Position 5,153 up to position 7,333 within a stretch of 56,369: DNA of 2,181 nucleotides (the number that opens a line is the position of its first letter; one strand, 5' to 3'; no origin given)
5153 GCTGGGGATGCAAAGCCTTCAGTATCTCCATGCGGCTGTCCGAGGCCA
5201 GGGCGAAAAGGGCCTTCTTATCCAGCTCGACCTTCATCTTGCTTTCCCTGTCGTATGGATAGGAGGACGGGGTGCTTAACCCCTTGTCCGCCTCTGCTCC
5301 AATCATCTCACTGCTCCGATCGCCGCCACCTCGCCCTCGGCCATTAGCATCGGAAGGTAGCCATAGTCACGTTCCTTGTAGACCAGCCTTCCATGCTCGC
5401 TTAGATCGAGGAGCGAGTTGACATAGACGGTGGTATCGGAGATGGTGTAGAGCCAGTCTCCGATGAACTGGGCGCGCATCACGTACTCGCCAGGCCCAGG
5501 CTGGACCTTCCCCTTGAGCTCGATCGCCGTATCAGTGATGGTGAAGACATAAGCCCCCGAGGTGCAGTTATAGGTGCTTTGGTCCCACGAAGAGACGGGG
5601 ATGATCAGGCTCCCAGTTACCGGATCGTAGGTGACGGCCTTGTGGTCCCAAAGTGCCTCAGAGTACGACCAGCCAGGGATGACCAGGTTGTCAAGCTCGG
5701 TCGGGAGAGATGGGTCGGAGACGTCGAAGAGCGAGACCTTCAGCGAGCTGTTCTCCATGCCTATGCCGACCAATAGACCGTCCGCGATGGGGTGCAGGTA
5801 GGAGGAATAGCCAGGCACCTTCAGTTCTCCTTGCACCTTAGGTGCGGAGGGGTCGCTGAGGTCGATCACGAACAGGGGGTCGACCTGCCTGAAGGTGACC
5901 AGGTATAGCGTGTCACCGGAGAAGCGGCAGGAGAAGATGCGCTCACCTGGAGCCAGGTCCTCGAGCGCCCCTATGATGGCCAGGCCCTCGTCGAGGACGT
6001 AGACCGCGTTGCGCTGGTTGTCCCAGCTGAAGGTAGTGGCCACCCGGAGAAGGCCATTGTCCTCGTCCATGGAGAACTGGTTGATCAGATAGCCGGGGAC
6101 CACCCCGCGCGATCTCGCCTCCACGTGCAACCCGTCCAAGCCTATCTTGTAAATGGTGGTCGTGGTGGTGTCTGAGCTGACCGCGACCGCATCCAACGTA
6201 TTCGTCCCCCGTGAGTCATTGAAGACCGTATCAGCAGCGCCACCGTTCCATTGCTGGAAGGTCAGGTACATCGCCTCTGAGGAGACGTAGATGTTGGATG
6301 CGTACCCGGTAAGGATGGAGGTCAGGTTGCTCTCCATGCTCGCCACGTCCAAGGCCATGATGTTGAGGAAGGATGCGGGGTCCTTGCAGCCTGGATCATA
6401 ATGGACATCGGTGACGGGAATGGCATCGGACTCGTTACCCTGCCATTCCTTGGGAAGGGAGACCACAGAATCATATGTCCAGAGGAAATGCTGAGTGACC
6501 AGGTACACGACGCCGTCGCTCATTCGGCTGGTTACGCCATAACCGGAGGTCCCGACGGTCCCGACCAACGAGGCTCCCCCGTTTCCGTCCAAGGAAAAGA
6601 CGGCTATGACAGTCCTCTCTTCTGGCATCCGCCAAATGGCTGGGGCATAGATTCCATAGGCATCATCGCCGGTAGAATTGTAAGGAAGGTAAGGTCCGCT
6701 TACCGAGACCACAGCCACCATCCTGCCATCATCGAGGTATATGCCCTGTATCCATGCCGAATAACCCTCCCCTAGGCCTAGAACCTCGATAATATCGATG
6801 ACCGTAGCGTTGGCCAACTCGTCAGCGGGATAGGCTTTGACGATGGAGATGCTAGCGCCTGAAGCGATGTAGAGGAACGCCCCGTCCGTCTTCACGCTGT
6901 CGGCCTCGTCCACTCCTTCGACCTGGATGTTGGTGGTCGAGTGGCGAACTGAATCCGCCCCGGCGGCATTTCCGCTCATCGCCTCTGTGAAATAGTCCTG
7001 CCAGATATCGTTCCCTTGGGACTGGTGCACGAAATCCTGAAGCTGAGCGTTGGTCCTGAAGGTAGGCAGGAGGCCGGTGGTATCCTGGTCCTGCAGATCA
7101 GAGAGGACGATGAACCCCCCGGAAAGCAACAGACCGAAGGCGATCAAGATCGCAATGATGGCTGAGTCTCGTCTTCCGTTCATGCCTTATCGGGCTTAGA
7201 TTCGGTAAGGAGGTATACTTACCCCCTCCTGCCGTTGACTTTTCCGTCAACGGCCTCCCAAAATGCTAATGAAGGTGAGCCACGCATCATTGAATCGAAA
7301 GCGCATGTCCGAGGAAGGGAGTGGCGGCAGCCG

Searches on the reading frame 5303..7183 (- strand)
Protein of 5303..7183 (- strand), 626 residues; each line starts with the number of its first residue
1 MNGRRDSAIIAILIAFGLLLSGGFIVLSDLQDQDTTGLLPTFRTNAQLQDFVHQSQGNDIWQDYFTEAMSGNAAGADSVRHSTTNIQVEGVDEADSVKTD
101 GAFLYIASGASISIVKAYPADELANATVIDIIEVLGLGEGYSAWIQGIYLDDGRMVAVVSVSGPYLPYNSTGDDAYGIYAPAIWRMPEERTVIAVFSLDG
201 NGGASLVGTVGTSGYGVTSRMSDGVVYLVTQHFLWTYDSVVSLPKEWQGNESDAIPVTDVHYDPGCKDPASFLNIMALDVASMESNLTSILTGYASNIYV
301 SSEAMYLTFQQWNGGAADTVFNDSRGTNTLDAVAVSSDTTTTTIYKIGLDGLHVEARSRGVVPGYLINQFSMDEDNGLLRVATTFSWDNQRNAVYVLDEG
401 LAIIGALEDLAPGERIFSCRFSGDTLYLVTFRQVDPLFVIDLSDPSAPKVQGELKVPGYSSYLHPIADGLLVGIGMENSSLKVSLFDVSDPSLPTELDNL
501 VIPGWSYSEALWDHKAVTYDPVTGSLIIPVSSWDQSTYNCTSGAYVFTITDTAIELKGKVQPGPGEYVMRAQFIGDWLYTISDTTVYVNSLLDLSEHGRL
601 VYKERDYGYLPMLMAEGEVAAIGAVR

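Call 63: search_protein_families(library=pfam, proteins=[window:5303-7183:-], max_evalue=0.00001)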
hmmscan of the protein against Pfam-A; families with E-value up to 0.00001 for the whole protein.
window:5303-7183:- (626 aa): 1 family
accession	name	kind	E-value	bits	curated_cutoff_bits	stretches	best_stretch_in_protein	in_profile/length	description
PF09826.15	Beta_propel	-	4.5e-131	438.6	22.4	1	81-592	1-493/495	Beta propeller domain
